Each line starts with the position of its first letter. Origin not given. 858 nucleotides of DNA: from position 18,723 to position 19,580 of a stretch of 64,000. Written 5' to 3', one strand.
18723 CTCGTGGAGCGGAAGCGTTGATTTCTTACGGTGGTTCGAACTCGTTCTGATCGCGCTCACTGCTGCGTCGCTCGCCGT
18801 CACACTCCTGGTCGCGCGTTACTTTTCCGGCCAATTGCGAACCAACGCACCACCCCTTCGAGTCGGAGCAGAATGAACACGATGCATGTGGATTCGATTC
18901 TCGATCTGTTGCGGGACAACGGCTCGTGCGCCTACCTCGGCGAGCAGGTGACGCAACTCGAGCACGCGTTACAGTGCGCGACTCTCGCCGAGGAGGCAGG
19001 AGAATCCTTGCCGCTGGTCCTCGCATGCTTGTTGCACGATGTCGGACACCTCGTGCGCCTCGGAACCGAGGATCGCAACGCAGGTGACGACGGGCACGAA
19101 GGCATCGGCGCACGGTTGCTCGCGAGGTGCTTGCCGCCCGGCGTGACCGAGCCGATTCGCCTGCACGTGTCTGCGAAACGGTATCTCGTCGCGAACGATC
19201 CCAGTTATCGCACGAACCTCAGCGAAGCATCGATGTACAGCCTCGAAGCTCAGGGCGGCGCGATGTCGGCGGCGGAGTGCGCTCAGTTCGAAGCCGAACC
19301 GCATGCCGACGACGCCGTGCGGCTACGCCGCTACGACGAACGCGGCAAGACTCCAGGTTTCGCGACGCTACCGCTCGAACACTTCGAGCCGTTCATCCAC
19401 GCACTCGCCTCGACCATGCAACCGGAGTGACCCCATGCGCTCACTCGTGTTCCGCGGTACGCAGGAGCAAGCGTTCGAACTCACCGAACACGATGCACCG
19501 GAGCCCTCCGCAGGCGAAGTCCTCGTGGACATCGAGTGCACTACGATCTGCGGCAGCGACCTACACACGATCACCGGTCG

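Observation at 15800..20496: Compact operon combining a PhnZ-like HD-domain oxygenase with an FAD amine oxidoreductase, a Zn-alcohol dehydrogenase and a membrane protein: candidate non-canonical oxidative phosphonate C-P cleavage pathway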

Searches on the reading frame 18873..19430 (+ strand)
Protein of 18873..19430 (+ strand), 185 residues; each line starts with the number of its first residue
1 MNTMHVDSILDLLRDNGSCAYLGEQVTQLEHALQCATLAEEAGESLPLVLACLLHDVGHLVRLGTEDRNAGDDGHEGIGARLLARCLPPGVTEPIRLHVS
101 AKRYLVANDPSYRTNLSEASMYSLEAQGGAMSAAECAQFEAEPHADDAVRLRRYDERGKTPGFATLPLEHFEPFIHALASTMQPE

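Call 4: search_protein_families(library=ncbifam, proteins=[window:18873-19430:+], max_evalue=0.01)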
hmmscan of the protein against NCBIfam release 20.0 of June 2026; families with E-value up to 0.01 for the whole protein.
window:18873-19430:+ (185 aa): 4 families
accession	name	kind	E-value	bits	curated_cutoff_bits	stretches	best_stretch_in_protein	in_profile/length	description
TIGR03276.1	Phn-HD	hypoth_equivalog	6.9e-64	214.7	214.6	1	6-177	4-177/179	phosphonate degradation HD-domain oxygenase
NF049941.1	HyMthAminphonOxyTmpB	equivalog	2.7e-49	167.5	300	1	6-177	8-181/188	(R)-1-hydroxy-2-trimethylaminoethylphosphonate oxygenase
NF052439.1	HMPDioxPhnZ1GIM8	equivalog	5e-40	137.1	300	1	4-171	21-190/199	hydroxymethylphosphonate dioxygenase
TIGR00277.1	HDIG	domain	0.0027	17.5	27.6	1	29-86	6-68/84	HDIG domain-containing metalloprotein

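Call 5: search_protein_families(library=pfam, proteins=[window:18873-19430:+], max_evalue=0.01)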
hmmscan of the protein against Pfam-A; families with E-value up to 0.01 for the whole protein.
window:18873-19430:+ (185 aa): 1 family
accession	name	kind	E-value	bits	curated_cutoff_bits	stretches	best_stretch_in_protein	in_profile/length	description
PF01966.28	HD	-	2.1e-07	31.7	22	1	29-86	2-69/116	HD domain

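Call 20: find_homologous_proteins(query=window:18873-19430:+, max_evalue=1e-10)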
Query window:18873-19430:+ (185 aa): 7755 proteins with E <= 1e-10 among 8000 candidates; the best 120 are listed.
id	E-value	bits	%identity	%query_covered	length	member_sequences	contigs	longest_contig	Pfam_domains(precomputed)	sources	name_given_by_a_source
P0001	8.5e-63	229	63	96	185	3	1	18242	PF01966.29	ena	-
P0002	4.8e-49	184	57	90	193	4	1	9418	PF01966.29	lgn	-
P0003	1.4e-47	180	55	88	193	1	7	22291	PF01966.29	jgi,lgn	-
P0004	1.6e-47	179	54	94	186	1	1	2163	PF01966.29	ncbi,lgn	-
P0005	1.8e-47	179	56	90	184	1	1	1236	PF01966.29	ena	-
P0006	4.1e-47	178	51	97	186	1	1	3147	PF01966.29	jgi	-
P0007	4.8e-47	178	53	92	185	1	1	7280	PF01966.29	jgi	jgi:gamma-butyrobetaine dioxygenase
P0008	5.4e-47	178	54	94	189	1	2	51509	PF01966.29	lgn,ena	-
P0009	7.1e-47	177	53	96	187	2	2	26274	PF01966.29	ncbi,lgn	-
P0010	8.5e-47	177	55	93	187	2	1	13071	PF01966.29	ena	-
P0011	8.8e-47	177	51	94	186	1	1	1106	PF01966.29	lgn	-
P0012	1.1e-46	177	53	93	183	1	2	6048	PF01966.29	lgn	-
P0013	1.2e-46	177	56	90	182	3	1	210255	PF01966.29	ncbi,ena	-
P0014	1.3e-46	176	51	95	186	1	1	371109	-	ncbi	ncbi:MAG: HD domain-containing protein [Pirellulaceae bacterium]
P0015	1.7e-46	176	54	95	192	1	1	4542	-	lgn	-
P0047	3.1e-45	172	49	97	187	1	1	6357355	PF01966.29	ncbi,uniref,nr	ncbi:phosphonate degradation HD-domain oxygenase [Thalassoglobus polymorphus]|uniref:HD domain prote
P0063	7.7e-45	171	56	89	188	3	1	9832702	PF01966.29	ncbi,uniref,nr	ncbi:phosphonate degradation HD-domain oxygenase [Frigoriglobus tundricola]|uniref:HD phosphohydrola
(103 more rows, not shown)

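Call 21: find_encoding_contigs(protein=P0001, flank=8000, max_places=2)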
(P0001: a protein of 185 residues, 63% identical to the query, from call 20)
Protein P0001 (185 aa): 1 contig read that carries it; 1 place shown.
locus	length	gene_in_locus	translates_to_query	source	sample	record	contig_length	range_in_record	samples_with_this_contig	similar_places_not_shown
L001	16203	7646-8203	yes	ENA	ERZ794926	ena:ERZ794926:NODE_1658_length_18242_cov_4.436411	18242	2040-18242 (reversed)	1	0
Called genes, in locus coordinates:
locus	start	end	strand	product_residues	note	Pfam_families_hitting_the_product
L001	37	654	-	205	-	PF01627:Hpt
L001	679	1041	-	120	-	PF00072:Response_reg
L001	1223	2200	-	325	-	PF13354:Beta-lactamase2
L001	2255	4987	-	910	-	-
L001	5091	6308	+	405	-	PF00890:FAD_binding_2 (weak), PF01266:DAO, PF07992:Pyr_redox_2 (faint), PF12831:FAD_oxidored (faint), PF13450:NAD_binding_8 (weak)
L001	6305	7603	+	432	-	PF18943:DUF5690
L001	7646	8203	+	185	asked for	PF01966:HD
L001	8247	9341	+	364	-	PF08240:ADH_N, PF00107:ADH_zinc_N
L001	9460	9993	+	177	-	PF00856:SET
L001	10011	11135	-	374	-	-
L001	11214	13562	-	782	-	PF00082:Peptidase_S8, PF00801:PKD, PF18911:PKD_4, PF22352:K319L-like_PKD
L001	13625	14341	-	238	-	PF08713:DNA_alkylation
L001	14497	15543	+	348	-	PF01261:AP_endonuc_2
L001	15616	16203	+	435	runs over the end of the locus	PF01306:LacY_symp (weak), PF03825:Nuc_H_symport, PF07690:MFS_1, PF12832:MFS_1_like, PF03825:Nuc_H_symport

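Call 22: find_encoding_contigs(protein=P0047, flank=8000, max_places=2)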
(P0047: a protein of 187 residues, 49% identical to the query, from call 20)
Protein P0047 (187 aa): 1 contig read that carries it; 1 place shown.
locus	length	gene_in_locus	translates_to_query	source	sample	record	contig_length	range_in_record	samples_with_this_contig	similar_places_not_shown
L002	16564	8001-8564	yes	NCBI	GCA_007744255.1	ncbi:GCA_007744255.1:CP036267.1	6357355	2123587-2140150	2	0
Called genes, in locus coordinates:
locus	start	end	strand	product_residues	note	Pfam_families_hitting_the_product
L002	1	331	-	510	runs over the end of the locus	-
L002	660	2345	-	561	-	-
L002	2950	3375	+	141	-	PF13620:CarboxypepD_reg (weak)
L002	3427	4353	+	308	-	PF07963:N_methyl, PF07596:SBP_bac_10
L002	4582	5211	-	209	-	-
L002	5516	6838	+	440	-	PF18943:DUF5690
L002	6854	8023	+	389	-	PF08240:ADH_N, PF01262:AlaDh_PNT_C (weak), PF16912:Glu_dehyd_C (weak), PF00107:ADH_zinc_N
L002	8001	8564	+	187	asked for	PF01966:HD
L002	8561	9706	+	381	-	PF00890:FAD_binding_2, PF01266:DAO, PF07992:Pyr_redox_2 (faint), PF12831:FAD_oxidored (weak)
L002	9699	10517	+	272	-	PF00702:Hydrolase, PF13419:HAD_2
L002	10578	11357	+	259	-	PF06439:3keto-disac_hyd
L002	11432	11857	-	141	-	-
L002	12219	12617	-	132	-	-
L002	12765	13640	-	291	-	PF04468:PSP1, PF28472:PSP1_3rd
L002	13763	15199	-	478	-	PF00884:Sulfatase, PF01663:Phosphodiest (faint), PF01676:Metalloenzyme (weak), PF16347:SGSH_C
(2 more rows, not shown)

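Call 23: find_encoding_contigs(protein=P0063, flank=8000, max_places=2)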
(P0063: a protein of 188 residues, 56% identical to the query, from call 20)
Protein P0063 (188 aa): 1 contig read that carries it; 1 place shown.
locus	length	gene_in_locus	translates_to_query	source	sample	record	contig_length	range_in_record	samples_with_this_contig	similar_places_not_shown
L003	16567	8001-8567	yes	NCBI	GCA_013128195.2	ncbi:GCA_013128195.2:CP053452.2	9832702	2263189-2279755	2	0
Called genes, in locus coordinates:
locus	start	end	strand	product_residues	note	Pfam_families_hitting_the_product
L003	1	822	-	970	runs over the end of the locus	PF16078:2-oxogl_dehyd_N, PF00676:E1_dh, PF02779:Transket_pyr, PF16870:OxoGdeHyase_C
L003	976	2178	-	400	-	PF12796:Ank_2, PF24521:Ank_KRIT1 (faint), PF12796:Ank_2, PF13637:Ank_4, PF13857:Ank_5 (weak), PF00023:Ank, PF13606:Ank_3 (weak), PF13857:Ank_5 (weak), +1 more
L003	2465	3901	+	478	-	PF00324:AA_permease, PF13520:AA_permease_2, PF13906:AA_permease_C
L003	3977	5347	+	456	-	PF12679:ABC2_membrane_2, PF12698:ABC2_membrane_3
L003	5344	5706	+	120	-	-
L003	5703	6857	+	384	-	PF00392:GntR, PF00532:Peripla_BP_1 (weak), PF13377:Peripla_BP_3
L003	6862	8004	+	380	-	PF00890:FAD_binding_2 (weak), PF01266:DAO, PF07992:Pyr_redox_2 (faint), PF13450:NAD_binding_8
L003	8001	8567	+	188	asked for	PF01966:HD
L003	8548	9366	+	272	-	PF00702:Hydrolase, PF13419:HAD_2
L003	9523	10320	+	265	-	PF01925:TauE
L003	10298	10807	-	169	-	-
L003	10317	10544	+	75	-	-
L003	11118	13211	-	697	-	PF00122:E1-E2_ATPase, PF00702:Hydrolase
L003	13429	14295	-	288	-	PF13442:Cytochrome_CBB3, PF00034:Cytochrom_C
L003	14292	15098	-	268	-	PF02433:FixO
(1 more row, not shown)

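Call 27: search_solved_structures(query=window:18873-19430:+, max_evalue=0.001, show_alignments=3)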
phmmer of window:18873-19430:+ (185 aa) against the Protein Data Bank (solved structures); distinct sequences matched with E-value up to 0.001: 4.
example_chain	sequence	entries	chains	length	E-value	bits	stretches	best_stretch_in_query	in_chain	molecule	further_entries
6npa_A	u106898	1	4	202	5e-35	124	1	15-178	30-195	TmpB, (R)-1-hydroxy-2-trimethylaminoethylphosphonate oxygenase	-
4mlm_A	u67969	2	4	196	6.9e-29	104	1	2-175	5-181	Predicted HD phosphohydrolase PhnZ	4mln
4n71_A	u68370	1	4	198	7.1e-29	103.9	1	2-175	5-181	Predicted HD phosphohydrolase PhnZ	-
4n6w_A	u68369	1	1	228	1.2e-28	103.2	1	2-175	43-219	Predicted HD phosphohydrolase PhnZ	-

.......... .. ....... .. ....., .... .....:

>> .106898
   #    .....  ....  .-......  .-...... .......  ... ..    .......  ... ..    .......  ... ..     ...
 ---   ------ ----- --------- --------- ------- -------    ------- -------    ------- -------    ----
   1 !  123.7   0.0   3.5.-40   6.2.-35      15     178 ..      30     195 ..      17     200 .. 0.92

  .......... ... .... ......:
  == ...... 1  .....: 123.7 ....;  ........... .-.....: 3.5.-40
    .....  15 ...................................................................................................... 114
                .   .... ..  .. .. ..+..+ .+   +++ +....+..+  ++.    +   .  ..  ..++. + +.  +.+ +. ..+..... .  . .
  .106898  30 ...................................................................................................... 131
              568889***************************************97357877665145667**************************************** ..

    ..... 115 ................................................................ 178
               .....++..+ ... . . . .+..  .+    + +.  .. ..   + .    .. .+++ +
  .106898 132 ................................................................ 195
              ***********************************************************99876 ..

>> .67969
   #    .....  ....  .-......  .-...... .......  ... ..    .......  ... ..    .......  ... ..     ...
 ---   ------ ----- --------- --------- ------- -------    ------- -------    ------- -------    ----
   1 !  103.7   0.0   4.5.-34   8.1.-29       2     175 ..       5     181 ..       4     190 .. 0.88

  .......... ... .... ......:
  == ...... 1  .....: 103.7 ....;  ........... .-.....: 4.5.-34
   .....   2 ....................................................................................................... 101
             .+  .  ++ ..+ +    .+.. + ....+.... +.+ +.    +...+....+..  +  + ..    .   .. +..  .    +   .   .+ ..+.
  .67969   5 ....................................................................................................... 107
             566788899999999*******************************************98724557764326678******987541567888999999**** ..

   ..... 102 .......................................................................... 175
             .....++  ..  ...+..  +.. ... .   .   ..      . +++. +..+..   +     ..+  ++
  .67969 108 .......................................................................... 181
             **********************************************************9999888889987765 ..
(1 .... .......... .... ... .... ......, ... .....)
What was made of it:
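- Checked: The quoted HD motifs are present and align to PhnZ and TmpB (call 27).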

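Call 28: find_related_loci(query=A1, collection=genome_contigs, flank=10000)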
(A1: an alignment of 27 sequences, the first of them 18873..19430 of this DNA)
Query A1 (185 aa) in genome_contigs; peptide patterns used: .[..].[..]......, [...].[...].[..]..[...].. (x = any residue, [..] = any of these).
600 stretches matched a pattern (row limit reached: there are more); 281 encode a relative of the query (tblastn E <= 1e-3); the best 80 are kept; 80 distinct loci.
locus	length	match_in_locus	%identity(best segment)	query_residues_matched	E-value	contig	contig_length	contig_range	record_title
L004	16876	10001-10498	56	12-175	5e-50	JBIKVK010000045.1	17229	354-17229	MAG: Burkholderiaceae bacterium isolate ME2015-08-22_3300042470_group6_bin176 Rohwer_bin2324_scaffold_2747_c1, whole gen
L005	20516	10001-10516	52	6-175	2e-48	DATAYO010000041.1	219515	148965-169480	MAG TPA_asm: Steroidobacteraceae bacterium isolate SMAG_U5681 k141_816438, whole genome shotgun sequence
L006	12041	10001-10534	51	6-181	3e-48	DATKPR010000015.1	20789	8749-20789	MAG TPA_asm: Steroidobacteraceae bacterium isolate SMAG_U14796 k141_13608, whole genome shotgun sequence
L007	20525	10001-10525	49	2-175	2e-47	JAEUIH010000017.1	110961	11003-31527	MAG: Planctomyces sp. isolate new MAG-38 NODE_17_length_110961_cov_8.470104, whole genome shotgun sequence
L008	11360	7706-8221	51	6-171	1e-46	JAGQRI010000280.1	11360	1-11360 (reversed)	MAG: Planctomycetota bacterium isolate HKST-UBA88 2015-01-06_1_(paired)_contig_142668, whole genome shotgun sequence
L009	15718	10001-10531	51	1-177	2e-46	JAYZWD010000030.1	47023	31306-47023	MAG: Pseudomonadota bacterium isolate XB_MAG556 DB_MAG556_0030, whole genome shotgun sequence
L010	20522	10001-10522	51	6-177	1e-45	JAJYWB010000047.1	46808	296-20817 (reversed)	MAG: Planctomycetota bacterium isolate FK2.bin68 NODE_822_length_46808_cov_3.750819, whole genome shotgun sequence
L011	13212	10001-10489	52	11-171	2e-45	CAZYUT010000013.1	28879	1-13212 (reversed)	MAG TPA_asm: uncultured Hyphomicrobiaceae bacterium isolate SRP128890_co1_200 genome assembly, contig: NODE_2767_length_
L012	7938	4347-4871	54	6-178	1e-45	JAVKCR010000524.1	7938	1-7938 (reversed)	MAG: Rhodospirillales bacterium isolate F4-SAH-26 k141_62918, whole genome shotgun sequence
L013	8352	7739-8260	50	2-176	2e-45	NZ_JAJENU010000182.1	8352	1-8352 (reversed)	Lyngbya sp. CCY1209 NODE_1096797_length_8352_cov_53.393, whole genome shotgun sequence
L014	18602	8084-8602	48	8-178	4e-45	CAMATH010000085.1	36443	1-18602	MAG: Planctomicrobium piriforme isolate LH-05nov19-129 genome assembly, contig: LH-05nov19-C2038, whole genome shotgun s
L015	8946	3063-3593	47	6-180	3e-44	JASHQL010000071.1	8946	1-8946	MAG: Streptosporangiaceae bacterium isolate JOPF074 JOPF_N14C_contig_38042, whole genome shotgun sequence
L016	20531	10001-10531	49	2-178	3e-44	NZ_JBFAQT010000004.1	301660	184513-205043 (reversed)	Kitasatospora sp. NPDC049258 NPDC049258_149_G7.ctg-0004, whole genome shotgun sequence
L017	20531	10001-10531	50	6-181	2e-44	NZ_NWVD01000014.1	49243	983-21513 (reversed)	Sphingomonas ginsenosidimutans strain KACC 14949 contig14, whole genome shotgun sequence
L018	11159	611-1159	49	6-185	2e-44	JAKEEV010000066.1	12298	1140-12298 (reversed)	MAG: Planctomycetia bacterium isolate PMV_1_maxbin.004 PMV_1_maxbin.004.k101_51157, whole genome shotgun sequence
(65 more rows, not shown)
